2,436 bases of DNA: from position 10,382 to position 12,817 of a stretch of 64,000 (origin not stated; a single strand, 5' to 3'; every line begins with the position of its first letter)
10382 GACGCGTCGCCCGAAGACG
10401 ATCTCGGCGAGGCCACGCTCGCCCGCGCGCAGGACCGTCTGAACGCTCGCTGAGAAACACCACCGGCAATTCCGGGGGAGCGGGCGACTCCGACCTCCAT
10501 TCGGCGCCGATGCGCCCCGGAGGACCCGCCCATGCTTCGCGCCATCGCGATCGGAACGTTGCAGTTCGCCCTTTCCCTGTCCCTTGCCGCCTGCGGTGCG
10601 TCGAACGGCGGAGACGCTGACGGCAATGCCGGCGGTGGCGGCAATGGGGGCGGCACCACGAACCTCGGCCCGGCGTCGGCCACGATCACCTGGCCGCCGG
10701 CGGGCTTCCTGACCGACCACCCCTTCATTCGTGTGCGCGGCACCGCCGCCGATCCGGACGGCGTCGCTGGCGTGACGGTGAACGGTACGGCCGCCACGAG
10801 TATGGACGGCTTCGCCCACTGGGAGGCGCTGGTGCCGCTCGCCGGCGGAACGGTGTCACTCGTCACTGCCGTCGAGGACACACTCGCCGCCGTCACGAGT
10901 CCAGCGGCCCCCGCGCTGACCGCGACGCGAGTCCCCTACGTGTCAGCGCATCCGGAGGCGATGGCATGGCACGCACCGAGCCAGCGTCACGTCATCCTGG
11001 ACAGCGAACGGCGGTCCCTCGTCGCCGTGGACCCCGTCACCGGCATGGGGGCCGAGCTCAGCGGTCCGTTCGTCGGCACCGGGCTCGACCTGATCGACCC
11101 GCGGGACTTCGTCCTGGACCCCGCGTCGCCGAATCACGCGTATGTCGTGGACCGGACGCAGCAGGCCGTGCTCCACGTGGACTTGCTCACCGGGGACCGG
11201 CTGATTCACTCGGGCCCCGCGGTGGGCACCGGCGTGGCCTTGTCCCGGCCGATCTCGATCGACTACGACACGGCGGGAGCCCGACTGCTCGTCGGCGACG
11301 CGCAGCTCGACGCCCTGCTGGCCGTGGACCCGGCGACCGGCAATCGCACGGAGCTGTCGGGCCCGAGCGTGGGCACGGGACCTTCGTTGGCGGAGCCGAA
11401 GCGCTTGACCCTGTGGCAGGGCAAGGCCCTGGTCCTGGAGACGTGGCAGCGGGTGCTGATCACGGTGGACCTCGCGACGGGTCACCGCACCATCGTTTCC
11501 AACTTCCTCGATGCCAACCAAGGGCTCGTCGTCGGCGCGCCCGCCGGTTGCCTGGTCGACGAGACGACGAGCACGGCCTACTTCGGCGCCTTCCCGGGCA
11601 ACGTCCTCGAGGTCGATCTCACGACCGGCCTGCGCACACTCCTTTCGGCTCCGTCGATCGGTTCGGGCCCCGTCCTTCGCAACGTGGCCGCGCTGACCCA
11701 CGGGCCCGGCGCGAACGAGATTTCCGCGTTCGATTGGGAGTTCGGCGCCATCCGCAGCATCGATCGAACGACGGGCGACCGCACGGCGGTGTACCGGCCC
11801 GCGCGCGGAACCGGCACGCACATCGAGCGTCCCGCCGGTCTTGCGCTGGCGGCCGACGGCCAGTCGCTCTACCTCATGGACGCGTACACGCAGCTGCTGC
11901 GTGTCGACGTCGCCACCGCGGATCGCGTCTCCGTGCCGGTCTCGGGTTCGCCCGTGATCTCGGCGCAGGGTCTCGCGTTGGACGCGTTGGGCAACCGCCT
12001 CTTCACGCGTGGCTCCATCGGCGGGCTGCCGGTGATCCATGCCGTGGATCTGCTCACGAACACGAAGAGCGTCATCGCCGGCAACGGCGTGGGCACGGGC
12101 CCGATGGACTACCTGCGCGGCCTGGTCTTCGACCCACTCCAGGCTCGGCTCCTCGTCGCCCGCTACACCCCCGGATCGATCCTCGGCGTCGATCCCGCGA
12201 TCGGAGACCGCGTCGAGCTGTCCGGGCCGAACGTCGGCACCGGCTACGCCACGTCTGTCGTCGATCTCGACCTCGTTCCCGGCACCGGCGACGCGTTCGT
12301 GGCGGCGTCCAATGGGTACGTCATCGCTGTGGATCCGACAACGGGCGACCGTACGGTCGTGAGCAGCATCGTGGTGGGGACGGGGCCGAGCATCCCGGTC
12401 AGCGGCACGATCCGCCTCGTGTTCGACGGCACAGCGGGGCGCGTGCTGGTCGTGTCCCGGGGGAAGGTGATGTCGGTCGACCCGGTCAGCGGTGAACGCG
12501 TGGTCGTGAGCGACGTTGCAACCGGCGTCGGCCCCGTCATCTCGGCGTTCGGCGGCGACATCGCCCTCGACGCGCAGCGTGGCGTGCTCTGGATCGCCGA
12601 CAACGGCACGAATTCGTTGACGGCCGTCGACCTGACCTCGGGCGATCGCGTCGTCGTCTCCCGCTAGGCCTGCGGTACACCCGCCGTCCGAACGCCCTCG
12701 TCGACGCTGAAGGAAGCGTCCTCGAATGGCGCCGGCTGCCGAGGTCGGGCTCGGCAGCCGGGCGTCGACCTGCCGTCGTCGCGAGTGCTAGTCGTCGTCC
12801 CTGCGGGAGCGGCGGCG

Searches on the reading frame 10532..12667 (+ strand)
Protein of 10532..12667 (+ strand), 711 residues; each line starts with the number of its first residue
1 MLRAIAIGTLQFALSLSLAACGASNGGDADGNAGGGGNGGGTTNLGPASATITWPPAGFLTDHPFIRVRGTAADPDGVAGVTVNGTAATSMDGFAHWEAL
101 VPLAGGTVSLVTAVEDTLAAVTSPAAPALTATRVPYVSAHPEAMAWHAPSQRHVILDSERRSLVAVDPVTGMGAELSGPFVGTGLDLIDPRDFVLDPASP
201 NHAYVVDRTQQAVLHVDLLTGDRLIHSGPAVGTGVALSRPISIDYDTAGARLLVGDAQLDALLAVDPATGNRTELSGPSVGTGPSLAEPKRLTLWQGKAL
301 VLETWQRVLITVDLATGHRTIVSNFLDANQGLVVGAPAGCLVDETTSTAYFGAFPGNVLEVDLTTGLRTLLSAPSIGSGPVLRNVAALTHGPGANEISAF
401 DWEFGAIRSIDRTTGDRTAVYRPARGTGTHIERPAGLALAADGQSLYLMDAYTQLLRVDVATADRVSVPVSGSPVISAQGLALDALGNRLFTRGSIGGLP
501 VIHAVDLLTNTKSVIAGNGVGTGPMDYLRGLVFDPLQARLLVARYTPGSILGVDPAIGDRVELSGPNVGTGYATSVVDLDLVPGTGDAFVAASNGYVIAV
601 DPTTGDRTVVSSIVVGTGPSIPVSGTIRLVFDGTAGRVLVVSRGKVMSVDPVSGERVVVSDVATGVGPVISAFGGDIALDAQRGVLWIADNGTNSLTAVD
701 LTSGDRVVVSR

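Call 9: search_protein_families(library=pfam, proteins=[window:10532-12667:+], max_evalue=0.01)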
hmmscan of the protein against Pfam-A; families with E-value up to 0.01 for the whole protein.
window:10532-12667:+ (711 aa): 0 families

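Call 10: search_protein_families(library=ncbifam, proteins=[window:10532-12667:+], max_evalue=0.01)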
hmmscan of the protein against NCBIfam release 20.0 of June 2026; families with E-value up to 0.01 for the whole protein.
window:10532-12667:+ (711 aa): 1 family
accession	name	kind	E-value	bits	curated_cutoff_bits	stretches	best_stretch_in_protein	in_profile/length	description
NF052280.1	7_blade_YncE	equivalog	0.0012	17.8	400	0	677-706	80-109/338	7-bladed beta-propeller protein YncE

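Call 20: find_encoding_contigs(protein=window:10532-12667:+, flank=3000, max_places=3)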
Protein window:10532-12667:+ (711 aa): no gene with exactly this product is on record in the collection.

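Call 52: search_protein_families(library=padloc, proteins=[window:10532-12667:+], max_evalue=0.01)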
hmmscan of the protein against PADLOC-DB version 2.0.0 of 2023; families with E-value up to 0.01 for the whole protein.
window:10532-12667:+ (711 aa): 0 families
